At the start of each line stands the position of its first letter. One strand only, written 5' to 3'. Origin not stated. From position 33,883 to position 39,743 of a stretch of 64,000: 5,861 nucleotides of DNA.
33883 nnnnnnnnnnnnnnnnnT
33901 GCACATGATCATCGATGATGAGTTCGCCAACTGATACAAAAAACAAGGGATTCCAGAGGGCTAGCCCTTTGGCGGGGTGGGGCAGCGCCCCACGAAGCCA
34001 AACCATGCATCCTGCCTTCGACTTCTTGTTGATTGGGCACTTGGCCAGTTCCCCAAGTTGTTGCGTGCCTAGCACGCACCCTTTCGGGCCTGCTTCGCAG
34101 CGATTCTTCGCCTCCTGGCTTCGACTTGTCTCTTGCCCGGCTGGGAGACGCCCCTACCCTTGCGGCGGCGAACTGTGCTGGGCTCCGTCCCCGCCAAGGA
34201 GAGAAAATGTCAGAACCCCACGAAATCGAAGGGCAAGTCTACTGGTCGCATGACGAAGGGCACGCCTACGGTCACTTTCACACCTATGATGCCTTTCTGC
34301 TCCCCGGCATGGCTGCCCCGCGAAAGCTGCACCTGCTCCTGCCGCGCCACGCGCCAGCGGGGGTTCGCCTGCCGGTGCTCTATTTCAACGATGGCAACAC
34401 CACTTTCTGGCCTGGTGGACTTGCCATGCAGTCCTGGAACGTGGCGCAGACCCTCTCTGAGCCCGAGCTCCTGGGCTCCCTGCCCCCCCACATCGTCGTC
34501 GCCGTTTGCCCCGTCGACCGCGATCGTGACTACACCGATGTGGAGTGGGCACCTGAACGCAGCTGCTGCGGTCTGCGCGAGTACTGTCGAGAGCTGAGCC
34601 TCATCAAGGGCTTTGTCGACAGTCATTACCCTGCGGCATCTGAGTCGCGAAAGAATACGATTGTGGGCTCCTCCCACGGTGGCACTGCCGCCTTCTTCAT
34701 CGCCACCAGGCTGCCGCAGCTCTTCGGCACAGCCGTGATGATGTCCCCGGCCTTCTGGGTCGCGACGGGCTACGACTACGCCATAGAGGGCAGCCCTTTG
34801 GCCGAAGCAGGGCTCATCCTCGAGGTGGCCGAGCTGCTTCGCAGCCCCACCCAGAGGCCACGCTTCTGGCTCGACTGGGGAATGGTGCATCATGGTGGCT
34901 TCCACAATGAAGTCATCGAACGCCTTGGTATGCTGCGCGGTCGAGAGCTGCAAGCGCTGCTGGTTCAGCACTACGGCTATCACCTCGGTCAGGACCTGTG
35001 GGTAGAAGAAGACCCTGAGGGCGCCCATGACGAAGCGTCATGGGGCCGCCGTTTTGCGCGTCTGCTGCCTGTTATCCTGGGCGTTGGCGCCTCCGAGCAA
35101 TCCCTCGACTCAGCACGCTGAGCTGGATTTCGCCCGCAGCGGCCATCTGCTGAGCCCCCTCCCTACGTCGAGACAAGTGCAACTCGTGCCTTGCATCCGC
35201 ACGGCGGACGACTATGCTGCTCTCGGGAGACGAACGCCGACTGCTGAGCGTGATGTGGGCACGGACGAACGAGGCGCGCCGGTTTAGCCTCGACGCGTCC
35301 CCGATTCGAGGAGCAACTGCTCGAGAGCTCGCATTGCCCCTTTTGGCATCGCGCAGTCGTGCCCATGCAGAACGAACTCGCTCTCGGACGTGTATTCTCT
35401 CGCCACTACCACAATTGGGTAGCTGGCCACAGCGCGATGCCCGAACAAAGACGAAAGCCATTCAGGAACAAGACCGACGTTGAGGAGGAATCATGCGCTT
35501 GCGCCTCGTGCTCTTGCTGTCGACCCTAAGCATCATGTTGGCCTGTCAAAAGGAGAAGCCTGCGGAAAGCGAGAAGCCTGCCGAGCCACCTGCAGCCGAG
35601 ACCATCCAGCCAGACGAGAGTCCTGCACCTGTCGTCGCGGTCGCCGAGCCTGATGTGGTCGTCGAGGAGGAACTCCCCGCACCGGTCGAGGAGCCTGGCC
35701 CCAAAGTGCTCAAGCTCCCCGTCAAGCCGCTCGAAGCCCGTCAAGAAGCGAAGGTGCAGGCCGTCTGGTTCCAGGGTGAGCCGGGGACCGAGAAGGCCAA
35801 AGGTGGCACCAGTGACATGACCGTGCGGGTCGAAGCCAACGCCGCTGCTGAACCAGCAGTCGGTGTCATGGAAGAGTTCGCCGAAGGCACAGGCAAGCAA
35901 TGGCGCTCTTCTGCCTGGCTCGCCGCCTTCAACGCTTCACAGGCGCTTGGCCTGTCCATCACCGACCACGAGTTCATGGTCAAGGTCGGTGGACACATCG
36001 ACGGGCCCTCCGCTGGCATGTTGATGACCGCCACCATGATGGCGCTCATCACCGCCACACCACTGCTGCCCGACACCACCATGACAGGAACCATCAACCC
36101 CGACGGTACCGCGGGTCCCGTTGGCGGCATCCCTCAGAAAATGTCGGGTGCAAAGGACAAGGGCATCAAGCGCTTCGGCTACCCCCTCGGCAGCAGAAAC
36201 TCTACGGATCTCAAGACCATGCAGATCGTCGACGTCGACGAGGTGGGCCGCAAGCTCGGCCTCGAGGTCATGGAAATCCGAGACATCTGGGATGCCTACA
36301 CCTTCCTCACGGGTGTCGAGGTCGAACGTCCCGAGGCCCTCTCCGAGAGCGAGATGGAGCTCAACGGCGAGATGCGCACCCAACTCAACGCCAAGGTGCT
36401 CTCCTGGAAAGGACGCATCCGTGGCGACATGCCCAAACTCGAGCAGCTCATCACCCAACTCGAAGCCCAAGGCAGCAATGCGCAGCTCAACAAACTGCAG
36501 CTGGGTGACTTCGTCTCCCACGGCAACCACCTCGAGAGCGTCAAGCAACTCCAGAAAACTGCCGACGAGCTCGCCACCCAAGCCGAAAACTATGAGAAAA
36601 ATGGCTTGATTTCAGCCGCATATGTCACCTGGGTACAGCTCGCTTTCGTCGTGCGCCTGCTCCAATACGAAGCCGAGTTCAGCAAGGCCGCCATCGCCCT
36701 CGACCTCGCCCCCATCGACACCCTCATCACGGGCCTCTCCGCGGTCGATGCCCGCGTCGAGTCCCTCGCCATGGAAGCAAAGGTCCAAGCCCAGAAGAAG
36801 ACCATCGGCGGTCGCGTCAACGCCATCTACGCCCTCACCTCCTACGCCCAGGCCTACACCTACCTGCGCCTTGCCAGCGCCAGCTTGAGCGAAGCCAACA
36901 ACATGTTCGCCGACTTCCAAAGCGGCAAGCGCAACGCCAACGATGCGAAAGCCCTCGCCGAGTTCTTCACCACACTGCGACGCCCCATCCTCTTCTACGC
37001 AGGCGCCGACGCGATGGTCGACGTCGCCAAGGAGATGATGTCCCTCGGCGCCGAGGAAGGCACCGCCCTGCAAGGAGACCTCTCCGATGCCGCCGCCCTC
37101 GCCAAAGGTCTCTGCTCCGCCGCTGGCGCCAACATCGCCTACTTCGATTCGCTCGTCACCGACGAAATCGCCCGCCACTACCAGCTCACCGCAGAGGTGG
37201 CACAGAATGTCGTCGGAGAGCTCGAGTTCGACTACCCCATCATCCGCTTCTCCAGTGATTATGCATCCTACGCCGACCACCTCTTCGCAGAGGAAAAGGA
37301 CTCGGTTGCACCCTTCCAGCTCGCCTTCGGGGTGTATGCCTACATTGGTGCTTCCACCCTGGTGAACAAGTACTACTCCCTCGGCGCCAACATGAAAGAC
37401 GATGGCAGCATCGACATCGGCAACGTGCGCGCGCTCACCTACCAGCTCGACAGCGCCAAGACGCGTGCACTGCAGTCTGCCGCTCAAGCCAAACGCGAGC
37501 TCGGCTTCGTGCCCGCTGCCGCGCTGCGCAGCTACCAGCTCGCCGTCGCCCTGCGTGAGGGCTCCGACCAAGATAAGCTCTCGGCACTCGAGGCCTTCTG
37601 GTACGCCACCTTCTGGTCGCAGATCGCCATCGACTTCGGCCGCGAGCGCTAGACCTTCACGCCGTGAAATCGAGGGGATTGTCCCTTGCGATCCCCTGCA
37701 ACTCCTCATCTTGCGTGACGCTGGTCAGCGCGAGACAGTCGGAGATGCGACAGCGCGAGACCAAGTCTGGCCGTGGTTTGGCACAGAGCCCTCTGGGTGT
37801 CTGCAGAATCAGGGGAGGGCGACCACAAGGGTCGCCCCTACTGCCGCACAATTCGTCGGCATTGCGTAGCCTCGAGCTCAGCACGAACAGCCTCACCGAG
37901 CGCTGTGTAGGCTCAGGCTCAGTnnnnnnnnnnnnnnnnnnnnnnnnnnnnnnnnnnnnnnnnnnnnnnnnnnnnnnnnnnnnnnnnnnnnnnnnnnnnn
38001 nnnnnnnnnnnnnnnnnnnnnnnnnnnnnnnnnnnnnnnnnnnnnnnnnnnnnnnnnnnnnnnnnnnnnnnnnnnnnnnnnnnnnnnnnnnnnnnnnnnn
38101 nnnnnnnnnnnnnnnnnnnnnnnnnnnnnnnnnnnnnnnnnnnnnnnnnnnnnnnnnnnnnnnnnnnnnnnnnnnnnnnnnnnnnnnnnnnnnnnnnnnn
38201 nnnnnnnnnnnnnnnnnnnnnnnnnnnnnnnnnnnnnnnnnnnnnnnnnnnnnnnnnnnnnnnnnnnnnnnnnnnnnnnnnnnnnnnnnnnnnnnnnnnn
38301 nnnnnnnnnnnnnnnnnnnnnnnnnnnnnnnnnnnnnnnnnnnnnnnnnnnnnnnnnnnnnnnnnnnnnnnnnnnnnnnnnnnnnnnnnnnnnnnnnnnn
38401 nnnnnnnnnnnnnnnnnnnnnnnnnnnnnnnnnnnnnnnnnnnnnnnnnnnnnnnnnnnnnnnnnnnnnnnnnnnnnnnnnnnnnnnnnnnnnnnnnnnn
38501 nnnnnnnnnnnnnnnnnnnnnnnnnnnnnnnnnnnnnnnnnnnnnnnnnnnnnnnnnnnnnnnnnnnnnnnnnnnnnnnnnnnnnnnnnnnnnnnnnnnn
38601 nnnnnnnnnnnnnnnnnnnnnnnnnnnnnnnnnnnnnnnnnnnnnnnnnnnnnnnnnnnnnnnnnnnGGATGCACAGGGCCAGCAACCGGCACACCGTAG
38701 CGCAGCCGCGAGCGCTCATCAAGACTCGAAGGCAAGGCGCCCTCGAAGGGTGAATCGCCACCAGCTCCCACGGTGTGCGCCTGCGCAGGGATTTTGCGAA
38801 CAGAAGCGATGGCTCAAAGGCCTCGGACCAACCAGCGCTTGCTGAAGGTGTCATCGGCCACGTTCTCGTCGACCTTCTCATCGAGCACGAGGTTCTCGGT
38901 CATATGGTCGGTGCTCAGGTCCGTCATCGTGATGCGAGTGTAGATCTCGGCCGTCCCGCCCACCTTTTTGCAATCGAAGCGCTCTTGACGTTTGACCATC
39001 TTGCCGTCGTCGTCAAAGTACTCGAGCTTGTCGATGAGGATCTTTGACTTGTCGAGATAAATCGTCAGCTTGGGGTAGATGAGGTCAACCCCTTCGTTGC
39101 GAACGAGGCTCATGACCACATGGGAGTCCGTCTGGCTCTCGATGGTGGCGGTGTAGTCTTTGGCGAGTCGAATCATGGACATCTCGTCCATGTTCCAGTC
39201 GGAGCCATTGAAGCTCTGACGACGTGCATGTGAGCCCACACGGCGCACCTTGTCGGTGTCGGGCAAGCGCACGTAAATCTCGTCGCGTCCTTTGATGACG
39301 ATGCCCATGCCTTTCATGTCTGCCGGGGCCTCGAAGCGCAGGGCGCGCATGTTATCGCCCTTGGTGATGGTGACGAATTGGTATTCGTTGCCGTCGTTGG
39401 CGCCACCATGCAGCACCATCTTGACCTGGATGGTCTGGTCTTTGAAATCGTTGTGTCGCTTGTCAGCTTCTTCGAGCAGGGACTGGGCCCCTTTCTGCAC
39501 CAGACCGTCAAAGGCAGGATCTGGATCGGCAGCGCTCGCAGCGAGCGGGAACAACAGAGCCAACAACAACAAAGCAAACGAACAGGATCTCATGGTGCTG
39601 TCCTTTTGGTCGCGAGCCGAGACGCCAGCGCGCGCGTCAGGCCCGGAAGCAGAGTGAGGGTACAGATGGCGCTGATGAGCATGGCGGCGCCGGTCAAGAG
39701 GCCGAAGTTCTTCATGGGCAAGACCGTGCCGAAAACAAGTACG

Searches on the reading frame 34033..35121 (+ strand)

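Call 12: search_protein_families(library=pfam, proteins=[window:34033-35121:+])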
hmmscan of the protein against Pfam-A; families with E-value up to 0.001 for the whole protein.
window:34033-35121:+ (362 aa): 1 family
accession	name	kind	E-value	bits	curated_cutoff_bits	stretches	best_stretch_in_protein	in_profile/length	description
PF00756.26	Esterase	-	3.4e-15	56.9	22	1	93-343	4-246/251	Putative esterase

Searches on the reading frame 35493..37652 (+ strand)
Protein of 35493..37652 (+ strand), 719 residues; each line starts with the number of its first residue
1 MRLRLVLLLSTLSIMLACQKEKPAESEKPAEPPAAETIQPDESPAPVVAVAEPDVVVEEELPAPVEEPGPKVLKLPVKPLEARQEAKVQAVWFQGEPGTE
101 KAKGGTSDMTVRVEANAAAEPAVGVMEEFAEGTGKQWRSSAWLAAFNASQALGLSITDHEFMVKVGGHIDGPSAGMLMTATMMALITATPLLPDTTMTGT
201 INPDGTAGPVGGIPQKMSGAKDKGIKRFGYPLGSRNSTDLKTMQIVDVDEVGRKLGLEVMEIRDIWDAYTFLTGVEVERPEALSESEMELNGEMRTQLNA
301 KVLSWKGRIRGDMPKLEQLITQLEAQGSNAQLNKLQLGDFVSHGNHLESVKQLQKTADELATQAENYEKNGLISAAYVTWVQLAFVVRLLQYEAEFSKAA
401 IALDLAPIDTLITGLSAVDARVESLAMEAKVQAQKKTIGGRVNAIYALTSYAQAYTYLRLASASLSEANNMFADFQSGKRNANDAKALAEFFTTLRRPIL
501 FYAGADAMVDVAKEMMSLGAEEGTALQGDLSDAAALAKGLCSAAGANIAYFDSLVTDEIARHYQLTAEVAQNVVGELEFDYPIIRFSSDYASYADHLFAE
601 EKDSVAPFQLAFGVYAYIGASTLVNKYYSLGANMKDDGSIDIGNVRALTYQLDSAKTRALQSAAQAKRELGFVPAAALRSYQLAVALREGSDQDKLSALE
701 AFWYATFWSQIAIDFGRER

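Call 58: search_protein_families(library=pfam, proteins=[window:35493-37652:+])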
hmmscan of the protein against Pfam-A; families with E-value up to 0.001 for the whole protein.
window:35493-37652:+ (719 aa): 1 family
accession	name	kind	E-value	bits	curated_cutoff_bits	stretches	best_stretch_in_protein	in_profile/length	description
PF05362.19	Lon_C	-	5.2e-10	39.7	21.1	1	170-242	108-178/205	Lon protease (S16) C-terminal proteolytic domain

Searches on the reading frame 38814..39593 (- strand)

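Call 58: search_protein_families(library=pfam, proteins=[window:38814-39593:-])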
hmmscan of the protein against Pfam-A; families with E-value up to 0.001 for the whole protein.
window:38814-39593:- (259 aa): 2 families
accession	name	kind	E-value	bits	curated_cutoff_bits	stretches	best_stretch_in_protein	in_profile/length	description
PF17131.11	LolA_like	-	2e-30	106.3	30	1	80-256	2-183/184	Outer membrane lipoprotein-sorting protein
PF07044.18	DUF1329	-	0.00032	20.5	23.1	0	167-240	273-346/368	Protein of unknown function (DUF1329)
